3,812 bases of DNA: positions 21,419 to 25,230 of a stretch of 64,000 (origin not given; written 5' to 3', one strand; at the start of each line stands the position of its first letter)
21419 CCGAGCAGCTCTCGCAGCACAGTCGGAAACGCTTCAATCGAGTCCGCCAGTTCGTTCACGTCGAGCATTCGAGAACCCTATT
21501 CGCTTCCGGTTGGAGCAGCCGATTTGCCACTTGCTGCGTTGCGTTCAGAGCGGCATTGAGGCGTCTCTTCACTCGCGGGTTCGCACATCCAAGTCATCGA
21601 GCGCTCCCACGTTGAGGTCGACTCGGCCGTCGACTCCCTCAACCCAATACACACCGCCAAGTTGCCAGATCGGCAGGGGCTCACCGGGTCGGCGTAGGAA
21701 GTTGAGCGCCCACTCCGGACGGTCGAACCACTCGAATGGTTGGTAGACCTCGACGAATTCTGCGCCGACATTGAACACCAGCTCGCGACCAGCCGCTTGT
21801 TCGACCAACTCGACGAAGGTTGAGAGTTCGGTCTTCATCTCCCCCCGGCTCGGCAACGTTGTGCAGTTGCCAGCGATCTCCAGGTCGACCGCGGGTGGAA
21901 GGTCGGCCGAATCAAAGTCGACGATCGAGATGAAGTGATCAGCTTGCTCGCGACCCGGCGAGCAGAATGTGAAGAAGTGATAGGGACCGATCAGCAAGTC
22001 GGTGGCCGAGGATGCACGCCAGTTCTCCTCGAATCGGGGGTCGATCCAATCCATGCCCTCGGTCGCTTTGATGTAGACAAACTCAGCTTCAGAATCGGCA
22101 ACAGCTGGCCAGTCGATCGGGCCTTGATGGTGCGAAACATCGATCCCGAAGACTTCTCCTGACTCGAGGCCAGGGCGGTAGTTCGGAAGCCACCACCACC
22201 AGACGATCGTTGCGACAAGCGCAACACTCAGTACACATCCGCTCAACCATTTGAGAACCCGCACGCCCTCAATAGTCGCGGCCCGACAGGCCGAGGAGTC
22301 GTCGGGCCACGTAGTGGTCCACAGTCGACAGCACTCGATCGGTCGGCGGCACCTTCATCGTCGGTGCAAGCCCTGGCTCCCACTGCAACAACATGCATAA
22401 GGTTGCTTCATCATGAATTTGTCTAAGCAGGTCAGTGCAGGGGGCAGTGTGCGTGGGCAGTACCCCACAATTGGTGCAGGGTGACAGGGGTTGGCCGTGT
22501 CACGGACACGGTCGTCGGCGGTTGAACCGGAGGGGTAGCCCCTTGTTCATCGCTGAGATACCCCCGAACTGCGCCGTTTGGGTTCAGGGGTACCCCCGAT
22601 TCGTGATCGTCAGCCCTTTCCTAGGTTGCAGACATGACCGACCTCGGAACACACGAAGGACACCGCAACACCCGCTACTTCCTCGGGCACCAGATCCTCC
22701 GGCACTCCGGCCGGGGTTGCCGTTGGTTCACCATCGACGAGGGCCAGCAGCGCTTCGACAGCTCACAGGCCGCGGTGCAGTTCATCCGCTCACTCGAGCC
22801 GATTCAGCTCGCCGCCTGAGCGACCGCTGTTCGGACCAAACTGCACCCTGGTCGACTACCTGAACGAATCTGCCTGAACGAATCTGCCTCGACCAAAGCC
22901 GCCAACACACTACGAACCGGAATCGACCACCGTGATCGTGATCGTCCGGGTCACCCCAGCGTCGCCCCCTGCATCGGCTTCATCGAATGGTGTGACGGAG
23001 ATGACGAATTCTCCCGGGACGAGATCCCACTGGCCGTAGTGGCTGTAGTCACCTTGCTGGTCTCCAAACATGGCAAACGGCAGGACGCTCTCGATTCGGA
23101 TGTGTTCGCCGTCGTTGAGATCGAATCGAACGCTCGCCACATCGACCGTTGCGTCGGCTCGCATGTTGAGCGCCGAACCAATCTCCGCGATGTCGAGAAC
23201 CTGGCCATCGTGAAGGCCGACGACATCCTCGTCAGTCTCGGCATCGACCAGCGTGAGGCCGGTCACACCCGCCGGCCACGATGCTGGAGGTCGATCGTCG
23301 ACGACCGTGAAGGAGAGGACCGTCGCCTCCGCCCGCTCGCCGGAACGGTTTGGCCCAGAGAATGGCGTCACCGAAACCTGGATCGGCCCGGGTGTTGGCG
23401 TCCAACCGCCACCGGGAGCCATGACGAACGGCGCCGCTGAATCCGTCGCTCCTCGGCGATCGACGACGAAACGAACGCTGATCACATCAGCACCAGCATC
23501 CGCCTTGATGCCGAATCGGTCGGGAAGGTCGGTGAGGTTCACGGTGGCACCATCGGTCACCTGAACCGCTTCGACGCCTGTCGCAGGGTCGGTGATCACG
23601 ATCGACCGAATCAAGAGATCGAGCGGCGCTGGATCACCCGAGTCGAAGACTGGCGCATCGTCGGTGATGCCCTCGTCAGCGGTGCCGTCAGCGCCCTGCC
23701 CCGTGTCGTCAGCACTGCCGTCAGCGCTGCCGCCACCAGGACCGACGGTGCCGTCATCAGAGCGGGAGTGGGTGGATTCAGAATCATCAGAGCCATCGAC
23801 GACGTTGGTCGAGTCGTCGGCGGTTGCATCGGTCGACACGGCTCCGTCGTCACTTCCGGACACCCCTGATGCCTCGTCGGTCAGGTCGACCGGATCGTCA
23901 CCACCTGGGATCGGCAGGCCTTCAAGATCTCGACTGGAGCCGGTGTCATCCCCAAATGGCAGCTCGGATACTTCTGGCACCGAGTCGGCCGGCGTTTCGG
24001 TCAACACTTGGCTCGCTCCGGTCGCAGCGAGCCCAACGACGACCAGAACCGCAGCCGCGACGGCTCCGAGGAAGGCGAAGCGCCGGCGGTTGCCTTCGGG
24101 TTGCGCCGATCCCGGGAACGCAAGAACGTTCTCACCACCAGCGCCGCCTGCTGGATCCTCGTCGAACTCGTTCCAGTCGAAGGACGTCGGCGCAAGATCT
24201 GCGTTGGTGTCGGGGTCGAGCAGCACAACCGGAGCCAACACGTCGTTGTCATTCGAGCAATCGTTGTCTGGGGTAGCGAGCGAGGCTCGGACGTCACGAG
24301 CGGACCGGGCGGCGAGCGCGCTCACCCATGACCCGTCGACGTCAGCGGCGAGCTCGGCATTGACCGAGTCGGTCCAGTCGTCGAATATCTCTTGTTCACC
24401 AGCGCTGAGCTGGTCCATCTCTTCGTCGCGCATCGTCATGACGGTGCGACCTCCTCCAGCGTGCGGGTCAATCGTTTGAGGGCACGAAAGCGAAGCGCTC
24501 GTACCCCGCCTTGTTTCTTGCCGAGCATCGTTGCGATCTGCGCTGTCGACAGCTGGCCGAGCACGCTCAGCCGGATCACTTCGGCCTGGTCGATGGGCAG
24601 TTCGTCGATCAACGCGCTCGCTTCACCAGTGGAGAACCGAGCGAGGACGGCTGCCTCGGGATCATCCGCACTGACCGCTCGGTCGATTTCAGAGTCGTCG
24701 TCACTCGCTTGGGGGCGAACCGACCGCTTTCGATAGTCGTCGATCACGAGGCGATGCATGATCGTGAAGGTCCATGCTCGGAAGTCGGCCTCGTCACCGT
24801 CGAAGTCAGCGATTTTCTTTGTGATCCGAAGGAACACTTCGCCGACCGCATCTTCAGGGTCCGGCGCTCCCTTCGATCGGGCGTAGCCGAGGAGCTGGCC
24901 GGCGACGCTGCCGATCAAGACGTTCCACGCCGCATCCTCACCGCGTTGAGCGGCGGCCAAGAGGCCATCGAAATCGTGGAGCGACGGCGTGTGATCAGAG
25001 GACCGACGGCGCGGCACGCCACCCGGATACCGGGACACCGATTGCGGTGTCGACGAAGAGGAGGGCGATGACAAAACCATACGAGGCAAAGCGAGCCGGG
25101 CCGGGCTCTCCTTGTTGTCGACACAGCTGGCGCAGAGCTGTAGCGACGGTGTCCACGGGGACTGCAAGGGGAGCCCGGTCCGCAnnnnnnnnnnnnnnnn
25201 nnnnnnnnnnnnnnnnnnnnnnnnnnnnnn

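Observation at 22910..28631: ECF sigma/anti-sigma pair whose sensor ectodomain is built from the same repeat module as the adjacent giant secreted hydrolase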

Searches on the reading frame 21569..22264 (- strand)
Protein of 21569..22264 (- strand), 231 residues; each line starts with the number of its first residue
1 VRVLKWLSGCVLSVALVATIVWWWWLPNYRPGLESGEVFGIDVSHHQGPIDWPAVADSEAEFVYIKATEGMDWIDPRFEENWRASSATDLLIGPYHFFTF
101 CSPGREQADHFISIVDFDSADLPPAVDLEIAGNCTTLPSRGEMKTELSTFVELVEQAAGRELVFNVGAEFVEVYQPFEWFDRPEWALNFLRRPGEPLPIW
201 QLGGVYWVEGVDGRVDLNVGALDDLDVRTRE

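Call 73: search_protein_families(library=pfam, proteins=[window:21569-22264:-], max_evalue=1)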
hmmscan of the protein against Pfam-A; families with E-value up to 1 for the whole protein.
window:21569-22264:- (231 aa): 1 family
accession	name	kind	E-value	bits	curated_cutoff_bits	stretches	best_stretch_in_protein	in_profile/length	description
PF01183.26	Glyco_hydro_25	-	1.6e-30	107.2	27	1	41-174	1-135/180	Glycosyl hydrolases family 25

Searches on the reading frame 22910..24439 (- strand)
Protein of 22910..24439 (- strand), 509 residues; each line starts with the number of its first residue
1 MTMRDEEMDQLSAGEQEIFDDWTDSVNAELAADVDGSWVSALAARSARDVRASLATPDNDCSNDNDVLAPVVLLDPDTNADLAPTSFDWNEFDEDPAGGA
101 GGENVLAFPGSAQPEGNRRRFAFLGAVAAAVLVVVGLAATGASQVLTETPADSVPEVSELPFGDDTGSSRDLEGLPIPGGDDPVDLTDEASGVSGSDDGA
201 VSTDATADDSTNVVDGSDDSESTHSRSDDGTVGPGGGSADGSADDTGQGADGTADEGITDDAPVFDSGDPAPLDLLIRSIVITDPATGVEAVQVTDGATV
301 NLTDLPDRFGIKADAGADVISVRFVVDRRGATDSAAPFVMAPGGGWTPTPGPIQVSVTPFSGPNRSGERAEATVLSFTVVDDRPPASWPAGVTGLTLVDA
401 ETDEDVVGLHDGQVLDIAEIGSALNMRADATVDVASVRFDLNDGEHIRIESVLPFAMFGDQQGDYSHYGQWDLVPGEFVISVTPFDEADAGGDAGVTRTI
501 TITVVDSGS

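Call 3: search_protein_families(library=pfam, proteins=[window:22910-24439:-], max_evalue=1)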
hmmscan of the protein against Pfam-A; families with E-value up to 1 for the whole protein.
window:22910-24439:- (509 aa): 1 family
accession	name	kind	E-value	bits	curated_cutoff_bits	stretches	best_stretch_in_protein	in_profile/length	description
PF16371.11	MetallophosN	-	0.11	13.2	35.6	1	284-321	5-42/77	N terminal of Calcineurin-like phosphoesterase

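Call 4: search_protein_families(library=ncbifam, proteins=[window:22910-24439:-], max_evalue=1)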
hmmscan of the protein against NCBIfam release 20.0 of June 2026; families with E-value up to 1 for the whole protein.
window:22910-24439:- (509 aa): 0 families

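Call 19: find_encoding_contigs(protein=window:22910-24439:-, flank=10000, max_places=6)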
Protein window:22910-24439:- (509 aa): 1 contig read that carries it; 1 place shown.
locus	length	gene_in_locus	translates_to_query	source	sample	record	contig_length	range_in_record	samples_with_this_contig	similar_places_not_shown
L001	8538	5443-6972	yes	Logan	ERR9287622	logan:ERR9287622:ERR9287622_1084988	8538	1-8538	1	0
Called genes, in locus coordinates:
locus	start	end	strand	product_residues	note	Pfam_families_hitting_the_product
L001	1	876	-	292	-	?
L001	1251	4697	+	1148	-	PF16586:DUF5060, PF12904:Collagen_bind_2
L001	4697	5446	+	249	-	PF04542:Sigma70_r2, PF08281:Sigma70_r4_2, PF04545:Sigma70_r4 (weak)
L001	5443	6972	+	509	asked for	-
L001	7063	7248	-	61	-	-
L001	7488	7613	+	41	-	-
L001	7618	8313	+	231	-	PF01183:Glyco_hydro_25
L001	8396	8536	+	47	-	?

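Call 29: find_homologous_proteins(query=window:22910-24439:-, max_evalue=0.001)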
Query window:22910-24439:- (509 aa): 4 proteins with E <= 0.001 among 8000 candidates.
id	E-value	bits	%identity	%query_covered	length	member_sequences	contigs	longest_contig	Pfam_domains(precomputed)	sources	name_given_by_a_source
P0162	0.0e+0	1089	100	100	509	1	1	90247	-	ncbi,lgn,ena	-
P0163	5.8e-32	129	34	42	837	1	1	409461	PF18962.8,PF14344.13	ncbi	ncbi:MAG: DUF4397 domain-containing protein [Rhodothermales bacterium]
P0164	9.6e-10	56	40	23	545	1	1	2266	PF24517.3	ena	-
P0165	6.2e-9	53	37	23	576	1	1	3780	PF00942.26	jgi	jgi:hypothetical protein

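Call 30: list_cluster_members(proteins=[window:22910-24439:-, window:25185-28631:-, window:18729-20849:+])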
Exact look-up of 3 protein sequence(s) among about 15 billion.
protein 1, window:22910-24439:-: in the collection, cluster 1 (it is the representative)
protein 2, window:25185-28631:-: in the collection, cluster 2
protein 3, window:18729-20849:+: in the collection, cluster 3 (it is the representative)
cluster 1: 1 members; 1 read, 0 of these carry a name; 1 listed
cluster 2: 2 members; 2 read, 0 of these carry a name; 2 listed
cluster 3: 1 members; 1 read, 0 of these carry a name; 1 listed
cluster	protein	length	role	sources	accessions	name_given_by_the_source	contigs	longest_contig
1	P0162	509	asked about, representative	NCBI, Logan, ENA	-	-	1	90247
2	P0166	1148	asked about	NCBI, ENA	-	-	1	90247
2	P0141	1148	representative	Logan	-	-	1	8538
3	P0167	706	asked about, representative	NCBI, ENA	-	-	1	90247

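Call 103: search_protein_families(library=pfam, proteins=[P0164, P0165, P0163], max_evalue=0.001)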
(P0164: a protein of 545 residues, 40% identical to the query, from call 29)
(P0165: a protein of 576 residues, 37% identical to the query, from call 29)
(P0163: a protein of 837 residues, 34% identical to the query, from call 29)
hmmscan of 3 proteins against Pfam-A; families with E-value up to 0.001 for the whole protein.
P0164 (545 aa): 1 family
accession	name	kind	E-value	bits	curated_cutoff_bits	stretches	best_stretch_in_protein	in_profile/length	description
PF24517.2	CBM96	-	1.6e-30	106.6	26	1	380-545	4-163/164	Carbohydrate-binding module family 96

P0165 (576 aa): 1 family
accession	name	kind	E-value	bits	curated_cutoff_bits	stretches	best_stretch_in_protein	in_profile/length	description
PF00942.24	CBM_3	-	4.9e-06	27.3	22.4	1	27-98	5-82/83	Cellulose binding domain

P0163 (837 aa): 3 families
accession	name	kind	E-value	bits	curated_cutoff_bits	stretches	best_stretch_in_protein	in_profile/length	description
PF14344.12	DUF4397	-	1.7e-40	138.7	30.6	4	263-391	1-118/119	Domain of unknown function (DUF4397)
PF18962.6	Por_Secre_tail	-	1.2e-08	35.5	27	1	759-833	2-73/75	Secretion system C-terminal sorting domain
PF13860.13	FlgD_ig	-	0.00037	20.9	27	0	773-821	19-72/79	FlgD Ig-like domain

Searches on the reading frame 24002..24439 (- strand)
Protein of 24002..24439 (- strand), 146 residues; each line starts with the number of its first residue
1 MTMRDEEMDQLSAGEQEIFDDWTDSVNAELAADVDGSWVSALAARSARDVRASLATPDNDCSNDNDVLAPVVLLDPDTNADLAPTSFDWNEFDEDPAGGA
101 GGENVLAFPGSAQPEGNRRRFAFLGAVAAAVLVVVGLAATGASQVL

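Call 83: search_solved_structures(query=window:24002-24439:-, max_evalue=10)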
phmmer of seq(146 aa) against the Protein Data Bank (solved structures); distinct sequences matched with E-value up to 10: 0.

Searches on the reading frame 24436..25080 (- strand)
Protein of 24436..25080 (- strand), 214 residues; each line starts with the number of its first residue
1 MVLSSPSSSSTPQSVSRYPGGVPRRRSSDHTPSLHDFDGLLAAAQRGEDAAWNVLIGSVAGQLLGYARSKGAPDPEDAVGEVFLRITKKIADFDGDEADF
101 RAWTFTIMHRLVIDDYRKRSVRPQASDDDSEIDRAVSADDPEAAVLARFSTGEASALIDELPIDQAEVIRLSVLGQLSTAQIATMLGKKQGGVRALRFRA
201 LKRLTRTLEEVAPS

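Call 3: search_protein_families(library=pfam, proteins=[window:24436-25080:-], max_evalue=1)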
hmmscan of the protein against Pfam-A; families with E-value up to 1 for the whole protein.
window:24436-25080:- (214 aa): 4 families
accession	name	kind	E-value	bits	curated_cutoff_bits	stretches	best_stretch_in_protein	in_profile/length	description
PF08281.18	Sigma70_r4_2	-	7.3e-12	45.2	25.7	1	156-204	6-54/54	Sigma-70, region 4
PF04542.20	Sigma70_r2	-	1.6e-11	44.2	24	1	59-120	5-69/71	Sigma-70 region 2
PF04545.22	Sigma70_r4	-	6e-07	29.3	24.1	1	158-204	2-48/50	Sigma-70, region 4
PF07638.17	Sigma70_ECF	-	0.0031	17.9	21.1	1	43-188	10-163/185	ECF sigma factor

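Call 4: search_protein_families(library=ncbifam, proteins=[window:24436-25080:-], max_evalue=1)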
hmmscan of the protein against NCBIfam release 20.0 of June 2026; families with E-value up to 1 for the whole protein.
window:24436-25080:- (214 aa): 87 families (the best 25 are shown)
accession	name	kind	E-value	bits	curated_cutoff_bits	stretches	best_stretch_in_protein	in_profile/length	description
TIGR02937.1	sigma70-ECF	superfamily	2.5e-22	79.3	42.9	1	51-206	2-163/165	sigma-70 family RNA polymerase sigma factor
TIGR02952.1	Sig70_famx2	equivalog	3.8e-22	79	206.45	1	74-208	37-170/170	ECF subfamily RNA polymerase sigma factor, BldN family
NF007227.0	PRK09645.1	subfamily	1.6e-19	70.5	202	1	54-212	17-174/177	sigma-70 family RNA polymerase sigma factor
NF009166.1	PRK12513.1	equivalog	2e-18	66.8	206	1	38-211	10-189/193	RNA polymerase sigma factor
NF007230.0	PRK09648.1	subfamily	2.2e-18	66.7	209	1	33-210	9-191/195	RNA polymerase sigma factor ShbA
NF010500.0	PRK13919.1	subfamily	5.3e-18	65.9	226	1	38-210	11-185/186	putative RNA polymerase sigma E protein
NF058625.1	sigma_PG0214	equivalog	1.3e-13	51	130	1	73-210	29-163/170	GFO_1088 family ECF-type sigma factor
NF007220.0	PRK09639.1-5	equivalog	1.8e-13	50.7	260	1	75-211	30-167/181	RNA polymerase sigma factor SigX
TIGR02950.1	SigM_subfam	subfamily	1.8e-13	50.6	147.95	1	69-208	21-158/159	RNA polymerase sigma factor, SigM family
NF009165.0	PRK12512.1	equivalog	2.2e-13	50.2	198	1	36-210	8-181/184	RNA polymerase sigma factor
NF004113.0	PRK05602.1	equivalog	5e-13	49.1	208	1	38-211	33-204/211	RNA polymerase sigma factor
TIGR02984.1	Sig-70_plancto1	subfamily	7.4e-13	48.5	183.75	1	70-208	33-188/189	RNA polymerase sigma-70 factor, Planctomycetaceae-specific subfamily 1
TIGR02959.1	SigZ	equivalog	3.4e-12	46.5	168.65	1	73-209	20-149/170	RNA polymerase sigma factor SigZ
NF009189.0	PRK12537.1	equivalog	4.7e-12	45.8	261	1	33-206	6-179/182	RNA polymerase sigma factor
NF009167.0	PRK12514.1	equivalog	1.2e-11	44.9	265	1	70-207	42-177/180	RNA polymerase sigma factor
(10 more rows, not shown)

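Call 51: find_related_loci(query=A5, collection=metagenome_contigs, flank=8000)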
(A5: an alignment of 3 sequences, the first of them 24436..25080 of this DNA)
Query A5 (214 aa) in metagenome_contigs; peptide patterns used: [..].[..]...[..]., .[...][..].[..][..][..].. (x = any residue, [..] = any of these).
600 stretches matched a pattern (row limit reached: there are more); 175 encode a relative of the query (tblastn E <= 1e-3); the best 80 are kept; 80 distinct loci.
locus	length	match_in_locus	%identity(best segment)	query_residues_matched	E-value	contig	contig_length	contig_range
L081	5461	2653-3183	40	35-213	7e-38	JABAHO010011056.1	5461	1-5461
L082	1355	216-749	38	36-213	4e-38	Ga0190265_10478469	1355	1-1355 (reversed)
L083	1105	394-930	42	35-213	3e-37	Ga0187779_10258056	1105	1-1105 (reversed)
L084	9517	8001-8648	35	8-213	8e-36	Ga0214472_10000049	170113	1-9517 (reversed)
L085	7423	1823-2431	40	6-210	7e-36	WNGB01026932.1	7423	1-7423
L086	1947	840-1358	43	36-208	1e-35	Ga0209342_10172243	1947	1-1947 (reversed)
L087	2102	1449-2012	40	20-208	1e-34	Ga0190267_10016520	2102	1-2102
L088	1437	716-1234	40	37-209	6e-35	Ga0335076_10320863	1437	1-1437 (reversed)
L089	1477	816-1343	41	37-213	2e-34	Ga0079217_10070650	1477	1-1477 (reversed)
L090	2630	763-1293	41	37-214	4e-34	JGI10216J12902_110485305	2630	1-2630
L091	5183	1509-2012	40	40-208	4e-34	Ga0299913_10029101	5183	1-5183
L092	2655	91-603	40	37-208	9e-34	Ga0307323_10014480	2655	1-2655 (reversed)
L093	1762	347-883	37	36-212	1e-33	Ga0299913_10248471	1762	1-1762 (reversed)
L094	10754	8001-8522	43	37-208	2e-33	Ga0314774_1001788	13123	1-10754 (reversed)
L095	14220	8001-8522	37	35-208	2e-33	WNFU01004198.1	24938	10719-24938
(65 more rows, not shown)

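Call 82: search_solved_structures(query=window:24436-25080:-, max_evalue=0.001)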
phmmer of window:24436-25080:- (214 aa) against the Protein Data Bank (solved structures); distinct sequences matched with E-value up to 0.001: 15.
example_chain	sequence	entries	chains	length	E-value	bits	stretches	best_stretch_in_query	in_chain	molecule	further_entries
6dxo_A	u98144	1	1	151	3.5e-12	49.7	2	42-119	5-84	RNA polymerase ECF-subfamily sigma factor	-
6dv9_F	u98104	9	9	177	2.7e-10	43.6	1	46-211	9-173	ECF RNA polymerase sigma factor SigL | RNA polymerase sigma factor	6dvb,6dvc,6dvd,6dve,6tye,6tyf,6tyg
4cxf_A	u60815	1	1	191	3.3e-10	43.3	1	36-208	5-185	RNA POLYMERASE SIGMA FACTOR CNRH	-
6in7_B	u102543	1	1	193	2.9e-08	37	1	40-209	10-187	RNA polymerase sigma-H factor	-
8z6g_B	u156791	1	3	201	3.2e-08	36.8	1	40-209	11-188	RNA polymerase sigma factor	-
9isn_F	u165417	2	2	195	6.2e-08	35.9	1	26-207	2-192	ECF sigma factor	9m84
9m9d_F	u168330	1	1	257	5.1e-07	32.9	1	37-202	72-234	ECF RNA polymerase sigma factor SigE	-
9m9e_F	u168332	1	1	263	5.4e-07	32.8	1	37-202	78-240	ECF RNA polymerase sigma factor SigE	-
9m98_F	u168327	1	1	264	5.5e-07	32.8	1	37-202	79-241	ECF RNA polymerase sigma factor SigE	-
1or7_A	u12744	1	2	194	3e-06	30.4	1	40-206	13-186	RNA polymerase sigma-E factor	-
6jbq_F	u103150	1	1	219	5.1e-06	29.6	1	40-206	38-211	ECF RNA polymerase sigma-E factor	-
5xe7_A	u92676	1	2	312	0.00011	25.3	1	68-206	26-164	ECF RNA polymerase sigma factor SigJ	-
2q1z_A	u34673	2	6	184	0.00012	25.1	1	40-205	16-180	RpoE, ECF SigE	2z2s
4nqw_A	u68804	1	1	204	0.00013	25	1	36-207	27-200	ECF RNA polymerase sigma factor SigK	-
3vep_D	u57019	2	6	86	0.00088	22.3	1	149-206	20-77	Probable RNA polymerase sigma-D factor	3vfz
